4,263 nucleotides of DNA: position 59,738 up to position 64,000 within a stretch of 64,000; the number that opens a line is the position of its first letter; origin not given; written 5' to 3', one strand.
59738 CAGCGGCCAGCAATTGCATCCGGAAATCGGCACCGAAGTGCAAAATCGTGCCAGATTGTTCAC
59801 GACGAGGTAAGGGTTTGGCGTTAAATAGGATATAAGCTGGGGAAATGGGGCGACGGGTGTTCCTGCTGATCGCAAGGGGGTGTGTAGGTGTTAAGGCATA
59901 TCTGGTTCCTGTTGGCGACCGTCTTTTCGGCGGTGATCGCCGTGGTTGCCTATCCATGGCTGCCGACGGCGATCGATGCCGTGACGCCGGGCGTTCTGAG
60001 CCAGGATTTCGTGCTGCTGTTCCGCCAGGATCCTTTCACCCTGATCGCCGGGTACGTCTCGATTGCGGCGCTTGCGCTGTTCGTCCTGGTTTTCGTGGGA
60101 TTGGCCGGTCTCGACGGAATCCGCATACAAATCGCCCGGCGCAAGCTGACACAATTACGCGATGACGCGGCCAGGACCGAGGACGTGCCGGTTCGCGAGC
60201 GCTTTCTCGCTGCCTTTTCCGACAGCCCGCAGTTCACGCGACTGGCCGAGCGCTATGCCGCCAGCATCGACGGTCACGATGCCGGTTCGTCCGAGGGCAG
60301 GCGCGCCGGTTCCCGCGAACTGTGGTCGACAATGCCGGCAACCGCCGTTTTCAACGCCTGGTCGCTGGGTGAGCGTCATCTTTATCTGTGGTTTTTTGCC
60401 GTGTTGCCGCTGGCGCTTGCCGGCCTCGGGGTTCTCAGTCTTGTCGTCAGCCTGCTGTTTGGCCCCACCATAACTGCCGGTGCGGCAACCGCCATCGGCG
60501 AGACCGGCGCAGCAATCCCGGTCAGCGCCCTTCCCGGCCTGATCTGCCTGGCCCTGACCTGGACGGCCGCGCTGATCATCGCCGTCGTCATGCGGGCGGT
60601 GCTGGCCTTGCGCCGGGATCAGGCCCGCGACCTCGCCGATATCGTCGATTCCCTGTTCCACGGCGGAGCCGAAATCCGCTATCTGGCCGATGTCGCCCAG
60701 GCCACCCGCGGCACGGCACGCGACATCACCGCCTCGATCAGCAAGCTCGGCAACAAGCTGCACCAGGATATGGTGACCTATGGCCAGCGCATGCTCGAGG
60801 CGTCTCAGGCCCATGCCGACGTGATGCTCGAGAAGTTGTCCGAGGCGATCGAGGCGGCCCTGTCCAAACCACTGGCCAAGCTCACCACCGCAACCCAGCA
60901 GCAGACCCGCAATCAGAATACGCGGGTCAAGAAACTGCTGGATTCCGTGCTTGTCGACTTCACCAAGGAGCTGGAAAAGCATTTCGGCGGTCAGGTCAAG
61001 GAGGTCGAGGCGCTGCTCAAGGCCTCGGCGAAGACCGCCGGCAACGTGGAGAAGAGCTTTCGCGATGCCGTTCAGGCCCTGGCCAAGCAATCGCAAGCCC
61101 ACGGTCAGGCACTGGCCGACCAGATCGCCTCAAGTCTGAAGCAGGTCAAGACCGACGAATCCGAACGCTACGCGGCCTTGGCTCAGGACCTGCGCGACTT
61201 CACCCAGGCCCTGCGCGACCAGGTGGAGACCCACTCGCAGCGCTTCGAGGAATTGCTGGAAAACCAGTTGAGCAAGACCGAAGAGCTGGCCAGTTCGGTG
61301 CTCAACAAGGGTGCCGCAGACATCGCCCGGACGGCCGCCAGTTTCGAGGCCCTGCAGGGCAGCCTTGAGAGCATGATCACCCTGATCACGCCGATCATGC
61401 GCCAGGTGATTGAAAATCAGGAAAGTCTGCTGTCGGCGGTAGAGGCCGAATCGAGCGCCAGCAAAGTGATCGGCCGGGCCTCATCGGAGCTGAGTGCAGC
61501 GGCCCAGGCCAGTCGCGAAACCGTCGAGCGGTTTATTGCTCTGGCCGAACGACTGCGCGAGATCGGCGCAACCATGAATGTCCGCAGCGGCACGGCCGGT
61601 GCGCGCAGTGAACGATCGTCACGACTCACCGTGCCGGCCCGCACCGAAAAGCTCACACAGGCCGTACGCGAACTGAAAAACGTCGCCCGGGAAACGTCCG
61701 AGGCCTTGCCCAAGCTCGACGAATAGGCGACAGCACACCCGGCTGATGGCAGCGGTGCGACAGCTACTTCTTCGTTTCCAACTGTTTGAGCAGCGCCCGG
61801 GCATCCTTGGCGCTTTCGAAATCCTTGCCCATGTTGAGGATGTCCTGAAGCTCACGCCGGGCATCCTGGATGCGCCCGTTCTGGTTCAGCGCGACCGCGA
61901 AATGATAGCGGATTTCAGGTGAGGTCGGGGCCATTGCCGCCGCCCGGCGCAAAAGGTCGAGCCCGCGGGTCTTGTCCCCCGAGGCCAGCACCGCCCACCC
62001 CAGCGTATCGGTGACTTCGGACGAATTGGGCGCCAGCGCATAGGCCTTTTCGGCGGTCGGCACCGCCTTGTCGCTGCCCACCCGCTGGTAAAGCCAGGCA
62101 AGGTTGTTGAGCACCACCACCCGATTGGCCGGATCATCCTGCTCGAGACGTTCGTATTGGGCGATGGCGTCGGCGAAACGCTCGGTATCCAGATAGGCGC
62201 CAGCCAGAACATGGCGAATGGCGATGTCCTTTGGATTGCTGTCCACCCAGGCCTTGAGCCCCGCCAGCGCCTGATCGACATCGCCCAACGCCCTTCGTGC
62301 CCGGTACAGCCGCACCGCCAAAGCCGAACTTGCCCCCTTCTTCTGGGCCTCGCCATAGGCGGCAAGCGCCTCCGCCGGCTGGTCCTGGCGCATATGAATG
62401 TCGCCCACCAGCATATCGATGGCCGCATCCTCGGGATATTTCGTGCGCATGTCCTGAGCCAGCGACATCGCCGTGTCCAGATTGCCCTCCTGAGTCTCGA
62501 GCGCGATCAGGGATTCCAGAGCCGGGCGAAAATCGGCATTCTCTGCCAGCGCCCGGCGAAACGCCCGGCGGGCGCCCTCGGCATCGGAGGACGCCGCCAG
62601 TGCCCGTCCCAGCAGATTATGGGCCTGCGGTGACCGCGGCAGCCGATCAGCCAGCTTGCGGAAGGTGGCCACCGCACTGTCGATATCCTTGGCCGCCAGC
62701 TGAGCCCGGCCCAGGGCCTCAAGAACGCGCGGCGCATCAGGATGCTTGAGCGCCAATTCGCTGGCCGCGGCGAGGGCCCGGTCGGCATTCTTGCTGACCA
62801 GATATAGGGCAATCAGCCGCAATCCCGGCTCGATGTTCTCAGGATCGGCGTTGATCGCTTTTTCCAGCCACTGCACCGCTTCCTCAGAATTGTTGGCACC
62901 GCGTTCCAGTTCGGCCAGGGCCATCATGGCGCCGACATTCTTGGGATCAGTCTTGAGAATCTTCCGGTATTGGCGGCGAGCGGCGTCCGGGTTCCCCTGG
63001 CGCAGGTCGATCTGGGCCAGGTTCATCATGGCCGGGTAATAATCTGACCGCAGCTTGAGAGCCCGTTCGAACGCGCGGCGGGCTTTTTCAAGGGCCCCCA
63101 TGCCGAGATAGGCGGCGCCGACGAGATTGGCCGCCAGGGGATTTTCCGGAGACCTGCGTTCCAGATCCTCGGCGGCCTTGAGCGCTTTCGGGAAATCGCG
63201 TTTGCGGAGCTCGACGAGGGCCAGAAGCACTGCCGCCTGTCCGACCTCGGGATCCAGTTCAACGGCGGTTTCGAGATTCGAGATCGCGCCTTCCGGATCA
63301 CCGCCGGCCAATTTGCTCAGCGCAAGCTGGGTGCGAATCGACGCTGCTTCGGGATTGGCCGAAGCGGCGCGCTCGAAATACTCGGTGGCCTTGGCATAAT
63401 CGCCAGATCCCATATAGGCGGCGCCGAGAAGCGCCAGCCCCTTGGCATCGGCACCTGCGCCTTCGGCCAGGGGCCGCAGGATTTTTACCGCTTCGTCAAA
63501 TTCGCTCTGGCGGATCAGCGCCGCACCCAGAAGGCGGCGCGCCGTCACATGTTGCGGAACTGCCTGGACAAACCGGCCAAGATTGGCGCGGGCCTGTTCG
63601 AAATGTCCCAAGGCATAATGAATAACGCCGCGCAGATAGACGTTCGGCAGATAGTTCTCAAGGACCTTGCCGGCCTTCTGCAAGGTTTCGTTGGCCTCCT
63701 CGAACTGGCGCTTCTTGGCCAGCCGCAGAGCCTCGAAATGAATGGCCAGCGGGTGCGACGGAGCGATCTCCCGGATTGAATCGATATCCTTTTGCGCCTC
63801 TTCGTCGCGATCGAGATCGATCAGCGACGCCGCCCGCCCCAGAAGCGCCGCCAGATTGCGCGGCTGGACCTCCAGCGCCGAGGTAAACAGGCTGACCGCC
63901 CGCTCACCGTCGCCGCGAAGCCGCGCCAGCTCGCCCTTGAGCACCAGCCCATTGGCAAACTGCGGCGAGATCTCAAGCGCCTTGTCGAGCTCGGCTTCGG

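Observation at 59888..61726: Unassigned polytopic membrane protein with very long coiled-coil tail (ZorA-like layout) beside a glycosyltransferase/TPR locus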

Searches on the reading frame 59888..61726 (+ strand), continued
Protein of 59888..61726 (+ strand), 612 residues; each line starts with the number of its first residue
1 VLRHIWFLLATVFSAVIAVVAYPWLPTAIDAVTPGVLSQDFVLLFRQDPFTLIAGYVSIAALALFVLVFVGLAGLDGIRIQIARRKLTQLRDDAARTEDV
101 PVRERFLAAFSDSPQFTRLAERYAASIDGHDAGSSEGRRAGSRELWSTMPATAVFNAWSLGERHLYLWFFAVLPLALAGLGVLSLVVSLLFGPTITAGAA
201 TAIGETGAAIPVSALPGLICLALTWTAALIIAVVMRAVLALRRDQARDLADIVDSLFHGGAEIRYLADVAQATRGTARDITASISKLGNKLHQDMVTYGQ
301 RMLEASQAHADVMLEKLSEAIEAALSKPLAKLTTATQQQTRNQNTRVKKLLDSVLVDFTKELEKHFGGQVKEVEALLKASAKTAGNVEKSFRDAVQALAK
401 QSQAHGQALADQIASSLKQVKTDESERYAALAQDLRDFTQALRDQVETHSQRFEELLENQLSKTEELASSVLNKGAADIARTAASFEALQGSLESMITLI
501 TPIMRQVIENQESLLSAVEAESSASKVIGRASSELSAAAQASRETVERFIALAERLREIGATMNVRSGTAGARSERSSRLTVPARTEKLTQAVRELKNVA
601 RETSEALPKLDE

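Call 62: search_protein_families(library=ncbifam, proteins=[L016:10260-12413:-, L018:1138-2175:-, L018:2844-4580:-, L018:2208-2729:-, L004:12558-14447:+, L004:12028-12450:-, L004:2024-3520:+, L004:15278-16792:-, L004:16973-19162:+, L013:1-1377:+], max_evalue=0.00001)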
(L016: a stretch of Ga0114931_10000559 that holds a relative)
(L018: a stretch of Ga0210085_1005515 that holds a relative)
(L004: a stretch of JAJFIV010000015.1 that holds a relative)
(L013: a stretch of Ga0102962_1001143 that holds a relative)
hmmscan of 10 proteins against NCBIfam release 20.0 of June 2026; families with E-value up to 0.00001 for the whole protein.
L016:10260-12413:- (717 aa): 5 families
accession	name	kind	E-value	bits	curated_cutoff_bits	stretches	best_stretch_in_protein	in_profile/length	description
TIGR00921.1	2A067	subfamily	6.1e-43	146.9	351.9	2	345-709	1-348/733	hydrophobe/amphiphile efflux-3 (HAE3) family transporter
TIGR00833.1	actII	subfamily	8.6e-33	113.6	874.7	2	91-443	98-456/910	MMPL family RND transporter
TIGR03480.1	HpnN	hypoth_equivalog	1.3e-26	92.9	751.85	2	552-710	269-426/862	hopanoid biosynthesis associated RND transporter like protein HpnN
NF052374.1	HopndTporHpnN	equivalog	1.4e-10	39.9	1100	0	258-351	362-455/858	hopanoid transporter HpnN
NF045600.2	BstA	equivalog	2.3e-09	35.7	1400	1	100-331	212-448/903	sterol transporter cytoplasmic membrane protein BstA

L018:1138-2175:- (345 aa): 6 families
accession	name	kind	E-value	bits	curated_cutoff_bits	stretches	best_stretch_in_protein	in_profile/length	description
NF004017.0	PRK05479.1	equivalog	3.6e-174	578.2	336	1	7-342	2-336/337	ketol-acid reductoisomerase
NF009940.0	PRK13403.1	equivalog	2.9e-136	453.7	406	1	7-339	1-331/335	ketol-acid reductoisomerase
TIGR00465.1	ilvC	equivalog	3.5e-134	446.7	226.15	1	20-333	1-312/314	ketol-acid reductoisomerase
NF003557.0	PRK05225.1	equivalog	2.3e-63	214.5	713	2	16-209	31-229/491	ketol-acid reductoisomerase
TIGR00936.1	ahcY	equivalog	3.5e-08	32.7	497.6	1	18-114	201-292/416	adenosylhomocysteinase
NF004005.0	PRK05476.2-3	equivalog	3.9e-08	32.5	275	1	19-120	205-301/418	adenosylhomocysteinase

L018:2844-4580:- (578 aa): 53 families (the best 25 are shown)
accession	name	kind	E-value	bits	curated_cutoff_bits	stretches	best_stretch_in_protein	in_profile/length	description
NF006581.0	PRK09107.1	equivalog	0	1023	974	1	1-570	13-583/595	acetolactate synthase 3 large subunit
TIGR00118.1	acolac_lg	equivalog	2.2e-236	785.7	538.35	1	1-560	3-554/557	biosynthetic-type acetolactate synthase large subunit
NF005058.0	PRK06466.1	equivalog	2.8e-234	778.9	951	1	1-558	6-565/574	acetolactate synthase 3 large subunit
NF005409.0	PRK06965.1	equivalog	1.2e-231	770.3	1035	1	1-564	23-585/587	acetolactate synthase 3 catalytic subunit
NF004710.0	PRK06048.1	equivalog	5.2e-221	734.9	976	1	1-560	10-557/561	acetolactate synthase large subunit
NF005228.0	PRK06725.1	equivalog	1.4e-214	713.5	991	1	1-562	18-567/571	acetolactate synthase large subunit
NF006319.0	PRK08527.1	equivalog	2.4e-214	713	905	1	1-565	6-563/565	acetolactate synthase large subunit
NF006525.0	PRK08979.1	equivalog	1.7e-213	710.2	1084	1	1-561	6-566/572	acetolactate synthase 3 large subunit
NF005824.0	PRK07710.1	equivalog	2.1e-213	709.8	976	1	1-558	19-566/573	acetolactate synthase large subunit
NF005936.0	PRK07979.1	equivalog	3.9e-213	708.9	1080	1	1-561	6-568/574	acetolactate synthase 3 large subunit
NF005651.0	PRK07418.1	subfamily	8.2e-210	698.1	942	1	1-565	21-584/617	acetolactate synthase large subunit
NF005860.0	PRK07789.1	equivalog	5.8e-207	688.8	881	1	1-563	36-601/615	acetolactate synthase large subunit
NF005364.0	PRK06882.1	equivalog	6.7e-207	688.4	1083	1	1-566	6-571/574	acetolactate synthase 3 large subunit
NF006524.0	PRK08978.1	equivalog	5.2e-198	658.8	738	1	1-558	3-542/548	acetolactate synthase 2 catalytic subunit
NF004919.0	PRK06276.1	equivalog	2.9e-194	646.7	866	1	1-567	3-564/582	acetolactate synthase large subunit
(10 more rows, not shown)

L018:2208-2729:- (173 aa): 4 families
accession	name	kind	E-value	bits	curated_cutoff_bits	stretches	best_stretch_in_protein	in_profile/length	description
NF008864.0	PRK11895.1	equivalog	5.9e-68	227.7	119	1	7-169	2-162/164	acetolactate synthase small subunit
TIGR00119.1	acolac_sm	equivalog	1.3e-53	181.2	56.9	1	8-165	2-157/158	acetolactate synthase small subunit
NF006036.0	PRK08178.1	equivalog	1.2e-08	34.8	128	1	5-86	11-90/102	acetolactate synthase small subunit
NF005233.0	PRK06737.1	equivalog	1.7e-07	31.2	102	1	9-81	3-74/76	ACT domain-containing protein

L004:12558-14447:+ (629 aa): 189 families (the best 25 are shown)
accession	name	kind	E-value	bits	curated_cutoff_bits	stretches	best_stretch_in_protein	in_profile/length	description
NF007921.0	PRK10636.1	equivalog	2.6e-181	604.2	917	1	3-624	3-630/638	ABC transporter ATP-binding protein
NF000355.4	ribo_prot_ABC_F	equivalog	1.5e-130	436.4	380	3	2-278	3-249/499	ribosomal protection-like ABC-F family protein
NF011646.0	PRK15064.1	equivalog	8.2e-111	371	762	1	1-514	1-524/530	ABC-F family ATPase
NF050005.1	ABC_ATPase_Uup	equivalog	8.7e-91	305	900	1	3-615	5-629/636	ATP-binding cassette ATPase Uup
NF008358.0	PRK11147.1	equivalog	2.3e-85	287.1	936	2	85-617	98-627/635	ABC transporter ATP-binding protein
NF008775.0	PRK11819.1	equivalog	2.5e-81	274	599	2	140-531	157-549/556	energy-dependent translational throttle protein EttA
TIGR03719.1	ABC_ABC_ChvD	subfamily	1e-80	271.9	806.75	2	105-530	122-546/552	energy-dependent translational throttle protein EttA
NF000169.2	ABCF_Sal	exception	1.8e-79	267.9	725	3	267-504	275-507/542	Sal family ABC-F type ribosomal protection protein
NF000514.1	ABCF_OptrA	exception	7.4e-76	255.8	1450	1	23-603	42-633/655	ABC-F type ribosomal protection protein OptrA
NF000168.2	ABCF_Msr_all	exception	6.9e-68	229.4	680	4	310-552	6-221/487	Msr family ABC-F type ribosomal protection protein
NF045691.1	ABCF_VgaF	exception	5.8e-66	223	975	4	332-484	292-438/459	ABC-F type ribosomal protection protein Vga(F)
NF000171.1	ABCF_producer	exception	1.1e-64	218.8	800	3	3-273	5-294/541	TlrC/CarA/OleB/SrmB family ABC-F type ribosomal protection protein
NF000170.2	ABCF_Vga_all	exception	5.8e-63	213.2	725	3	309-520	271-475/521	Vga family ABC-F type ribosomal protection protein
NF000167.2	ABCF_Lsa_all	exception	1.1e-58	199.4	750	4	125-254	96-224/492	Lsa family ABC-F type ribosomal protection protein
NF043038.1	ABCF_CplR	exception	7.3e-57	193.3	780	3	323-516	299-487/544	ABC-F type ribosomal protection protein CplR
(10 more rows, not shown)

L004:12028-12450:- (140 aa): 6 families
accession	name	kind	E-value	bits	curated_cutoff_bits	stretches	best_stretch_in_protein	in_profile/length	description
NF001908.0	PRK00668.1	equivalog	6.2e-62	207.5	155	1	2-139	2-139/141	nucleoside-diphosphate kinase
NF011116.0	PRK14545.1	equivalog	6.5e-54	181.8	217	1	1-137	1-137/139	nucleoside-diphosphate kinase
NF011113.0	PRK14541.1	equivalog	1.1e-50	171.4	255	1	4-139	2-137/140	nucleoside-diphosphate kinase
NF011114.0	PRK14542.1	equivalog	1.7e-43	147.6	250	1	4-138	2-136/137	nucleoside-diphosphate kinase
NF011112.0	PRK14540.1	equivalog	7.6e-41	139.1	202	1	4-134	3-133/135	nucleoside-diphosphate kinase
NF011115.0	PRK14543.1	equivalog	2e-19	70.1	287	1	4-139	6-156/169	nucleoside-diphosphate kinase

L004:2024-3520:+ (498 aa): 4 families
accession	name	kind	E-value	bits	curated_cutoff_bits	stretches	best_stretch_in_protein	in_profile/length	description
NF007773.0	PRK10459.1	equivalog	1.4e-48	166.1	273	1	14-464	5-462/492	MOP flippase family protein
NF047674.1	TeichurnBiosyTuaB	equivalog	4.4e-45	154.6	580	1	12-463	4-463/469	teichuronic acid biosynthesis protein TuaB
NF058658.1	Oglyco_Wzx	exception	2.6e-37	129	720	1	14-439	8-432/478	O-glycosylation flippase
TIGR02900.1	spore_V_B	equivalog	2.5e-06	26.5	372.3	1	17-191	2-196/488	stage V sporulation protein B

L004:15278-16792:- (504 aa): 13 families
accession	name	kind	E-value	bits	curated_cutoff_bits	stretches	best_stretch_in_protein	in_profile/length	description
NF002077.0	PRK00913.2-4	equivalog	7.1e-216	718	471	1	1-503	1-501/501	leucyl aminopeptidase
NF002075.0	PRK00913.2-2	equivalog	1.4e-188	627.9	468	1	17-502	18-501/502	leucyl aminopeptidase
NF002074.0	PRK00913.1-4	equivalog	3.6e-149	497.8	415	1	15-502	12-495/496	leucyl aminopeptidase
NF002083.0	PRK00913.3-5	equivalog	3.6e-145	484.7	468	1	5-501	1-491/492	leucyl aminopeptidase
NF002073.0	PRK00913.1-2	equivalog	8.6e-137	457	432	1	5-500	7-501/505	leucyl aminopeptidase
NF002072.0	PRK00913.1-1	equivalog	8e-122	407.3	826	1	11-499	7-494/502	leucyl aminopeptidase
NF002076.0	PRK00913.2-3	equivalog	3.1e-121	405.9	491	1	10-498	6-491/494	leucyl aminopeptidase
NF002082.0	PRK00913.3-4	equivalog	1.1e-115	387.4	552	1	5-497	1-500/504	leucyl aminopeptidase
NF002078.0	PRK00913.2-5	equivalog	1.6e-102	343.7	622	1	9-497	5-494/500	leucyl aminopeptidase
NF002081.0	PRK00913.3-3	equivalog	4.7e-90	302.7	485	1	127-499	102-480/485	leucyl aminopeptidase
NF002080.0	PRK00913.3-2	equivalog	9.9e-88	294.9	475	1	162-472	112-423/447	leucyl aminopeptidase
NF003450.0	PRK05015.1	equivalog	3.9e-72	243.3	437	1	173-498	95-426/429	aminopeptidase PepB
NF002079.0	PRK00913.3-1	equivalog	1.1e-63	215.6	1013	1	160-499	146-491/496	leucyl aminopeptidase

L004:16973-19162:+ (729 aa): 2 families
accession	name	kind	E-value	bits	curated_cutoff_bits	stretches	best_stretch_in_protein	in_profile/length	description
NF002997.0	PRK03761.1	equivalog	9.9e-32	109.9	683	1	38-575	44-587/783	LPS assembly protein LptD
NF003358.0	PRK04423.1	equivalog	2.8e-17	62.2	944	1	45-338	60-332/799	LPS-assembly protein LptD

L013:1-1377:+ (458 aa): 0 families

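Call 84: find_related_loci(query=A2, collection=viral_contigs, flank=5000)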
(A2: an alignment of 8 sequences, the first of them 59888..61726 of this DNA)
Query A2 (612 aa) in viral_contigs; peptide patterns used: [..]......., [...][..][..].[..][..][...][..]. (x = any residue, [..] = any of these).
44 stretches matched a pattern, but none encodes a relative of the query by tblastn (E <= 1e-3).

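Call 85: search_dna_similar(query=window:59888-61726:+, collection=plasmids, mode=protein, max_rows=15, max_evalue=0.001)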
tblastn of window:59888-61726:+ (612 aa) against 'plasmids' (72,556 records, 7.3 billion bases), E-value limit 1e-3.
Records with a match: 1; places in all: 1; records where one place covers at least 80% of the query: 0.
Best place of each record, by identity: <60% 1.
By first word of the organism name: Nitrosospira 1.
By predicted mobility (MOB-suite, as given by PLSDB): non-mobilizable 1.
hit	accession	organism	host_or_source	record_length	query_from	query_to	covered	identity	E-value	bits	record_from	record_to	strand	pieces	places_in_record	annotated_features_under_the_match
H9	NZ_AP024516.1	Nitrosospira sp. NRS527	Oryza sativa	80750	234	446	35%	23.5%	5e-6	57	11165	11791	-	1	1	zorA: anti-phage ZorAB system protein ZorA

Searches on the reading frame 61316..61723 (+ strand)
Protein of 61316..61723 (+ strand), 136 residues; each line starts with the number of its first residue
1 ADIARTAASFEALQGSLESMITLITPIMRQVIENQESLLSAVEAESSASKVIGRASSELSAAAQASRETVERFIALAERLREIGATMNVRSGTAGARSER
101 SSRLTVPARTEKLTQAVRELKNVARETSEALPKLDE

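Call 65: find_homologous_proteins(query=window:61316-61723:+, max_evalue=0.001)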
Query seq(136 aa) (136 aa): 2 proteins with E <= 0.001 among 329 candidates.
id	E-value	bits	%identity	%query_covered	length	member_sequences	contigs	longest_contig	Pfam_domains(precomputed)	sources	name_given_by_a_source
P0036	3.0e-24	103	69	59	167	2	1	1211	-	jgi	jgi:hypothetical protein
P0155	1.5e-22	98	60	63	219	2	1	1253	-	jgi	jgi:hypothetical protein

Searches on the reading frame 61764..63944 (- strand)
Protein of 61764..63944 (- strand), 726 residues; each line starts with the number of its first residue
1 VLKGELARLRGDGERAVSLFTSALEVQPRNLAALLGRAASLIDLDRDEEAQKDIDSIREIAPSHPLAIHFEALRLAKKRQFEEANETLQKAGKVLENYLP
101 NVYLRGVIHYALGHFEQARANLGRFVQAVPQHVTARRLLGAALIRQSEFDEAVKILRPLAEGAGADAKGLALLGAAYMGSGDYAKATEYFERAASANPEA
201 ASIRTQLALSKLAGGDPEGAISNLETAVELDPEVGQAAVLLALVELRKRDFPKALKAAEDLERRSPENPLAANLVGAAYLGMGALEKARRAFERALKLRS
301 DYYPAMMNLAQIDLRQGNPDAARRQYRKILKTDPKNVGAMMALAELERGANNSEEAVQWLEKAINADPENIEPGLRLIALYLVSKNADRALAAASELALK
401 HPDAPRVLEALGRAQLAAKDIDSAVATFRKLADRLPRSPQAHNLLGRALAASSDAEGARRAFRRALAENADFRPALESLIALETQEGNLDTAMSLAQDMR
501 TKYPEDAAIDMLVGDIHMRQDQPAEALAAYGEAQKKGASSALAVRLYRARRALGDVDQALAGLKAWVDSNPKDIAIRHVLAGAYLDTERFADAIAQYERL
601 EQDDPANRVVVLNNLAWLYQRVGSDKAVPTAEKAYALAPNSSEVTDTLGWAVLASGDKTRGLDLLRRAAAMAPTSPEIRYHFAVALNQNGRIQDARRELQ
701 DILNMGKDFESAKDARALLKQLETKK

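Call 3: search_protein_families(library=pfam, proteins=[window:61764-63944:-], max_evalue=1)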
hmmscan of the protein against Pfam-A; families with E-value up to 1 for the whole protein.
window:61764-63944:- (726 aa): 53 families (the best 25 are shown)
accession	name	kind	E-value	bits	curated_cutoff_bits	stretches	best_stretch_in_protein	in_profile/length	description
PF14559.12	TPR_19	-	2.2e-63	210.9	25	12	314-370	2-58/68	Tetratricopeptide repeat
PF13432.12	TPR_16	-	2.4e-55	184.9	32.7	13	309-370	3-64/65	Tetratricopeptide repeat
PF13428.12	TPR_14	-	1.2e-50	165.1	23.5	14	308-346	6-44/44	Tetratricopeptide repeat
PF07719.23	TPR_2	-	3.9e-47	154.9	27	7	167-199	1-33/34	Tetratricopeptide repeat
PF12895.13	ANAPC3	-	5.1e-37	126.4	27.2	6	625-701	6-81/82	Anaphase-promoting complex, cyclosome, subunit 3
PF23914.1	TPR_CcmH_CycH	-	2.8e-35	121.9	42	7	164-268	47-154/158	Cytochrome c-type biogenesis protein H TPR domain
PF13181.12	TPR_8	-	3e-32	108.4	25.7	4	169-199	3-33/34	Tetratricopeptide repeat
PF13424.12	TPR_12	-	1.7e-31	108.6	30.1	9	271-332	5-74/77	Tetratricopeptide repeat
PF00515.34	TPR_1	-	1.9e-28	97.5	27.8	3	167-198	1-32/34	Tetratricopeptide repeat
PF13431.12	TPR_17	-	8.9e-26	88.4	24.4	2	664-696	1-33/34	Tetratricopeptide repeat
PF13371.12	TPR_9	-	2.1e-22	79.4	35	5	173-244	1-72/73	Tetratricopeptide repeat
PF13174.12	TPR_6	-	2.4e-20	72.2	26.3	2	305-335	2-32/33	Tetratricopeptide repeat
PF25062.1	ARM_TT21_N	-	1.1e-18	68.2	40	4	211-386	37-217/222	Tetratricopeptide repeat protein 21 N-terminal ARM repeat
PF25064.1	ARM_TT21_5th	-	1.4e-18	67.8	27.8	2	305-377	3-76/117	TT21 fifth ARM repeats domain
PF13414.12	TPR_11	-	3.4e-18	65.5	26.8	2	276-317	1-42/42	TPR repeat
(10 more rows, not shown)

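Call 4: search_protein_families(library=ncbifam, proteins=[window:61764-63944:-], max_evalue=1)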
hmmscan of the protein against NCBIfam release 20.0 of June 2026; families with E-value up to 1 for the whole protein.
window:61764-63944:- (726 aa): 43 families (the best 25 are shown)
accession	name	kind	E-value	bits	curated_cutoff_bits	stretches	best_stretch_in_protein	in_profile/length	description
TIGR02917.1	PEP_TPR_lipo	equivalog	1.7e-200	668.1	312.2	1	1-704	197-899/899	XrtA/PEP-CTERM system TPR-repeat protein PrsT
NF040959.1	MamA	equivalog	2.8e-53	180.4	200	5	553-701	50-198/204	magnetosome protein MamA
NF052415.1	T3SS_chap_SctY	equivalog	3.6e-37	127.1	70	8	379-467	14-105/106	type III secretion apparatus assembly chaperone SctY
TIGR02521.1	type_IV_pilW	equivalog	5e-35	121.1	154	4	198-347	28-179/234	type IV pilus biogenesis/stability protein PilW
NF033920.0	C39_PA2778_fam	equivalog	3e-31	108.8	150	7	233-323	153-244/255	PA2778 family cysteine peptidase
NF033758.1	gliding_GltE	equivalog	2.7e-28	99.1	225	7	273-370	226-323/411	adventurous gliding motility TPR repeat lipoprotein GltE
NF033762.1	social_mot_Tgl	equivalog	5.3e-28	98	225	6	253-331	49-128/252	social motility TPR repeat lipoprotein Tgl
TIGR02552.1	LcrH_SycD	equivalog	1.9e-24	86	104.8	5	143-236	28-121/136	SycD/LcrH family type III secretion system chaperone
NF008757.0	PRK11788.1-5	equivalog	2.6e-24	86.1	363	4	343-495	186-339/388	lipopolysaccharide assembly protein LapB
TIGR00540.1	TPR_hemY_coli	hypoth_equivalog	9.2e-24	83.9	142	7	239-328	296-384/385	heme biosynthesis-associated TPR protein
TIGR03939.1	PGA_TPR_OMP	equivalog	1.6e-23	82.8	366.65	6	143-294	63-213/800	poly-beta-1,6 N-acetyl-D-glucosamine export porin PgaA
TIGR00990.1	3a0801s09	subfamily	1.3e-21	76.9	757.25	3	3-230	337-571/615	mitochondrial import receptor subunit TOM70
TIGR02795.1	tol_pal_ybgF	equivalog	5.8e-18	65.6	90.1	3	242-339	9-112/119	tol-pal system protein YbgF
NF052400.1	M48_BAM_BepA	equivalog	1.2e-17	63.8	570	5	314-453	318-457/483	beta-barrel assembly-enhancing protease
NF008755.0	PRK11788.1-3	equivalog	5.1e-17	62.3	430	5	145-293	120-273/388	lipopolysaccharide assembly protein LapB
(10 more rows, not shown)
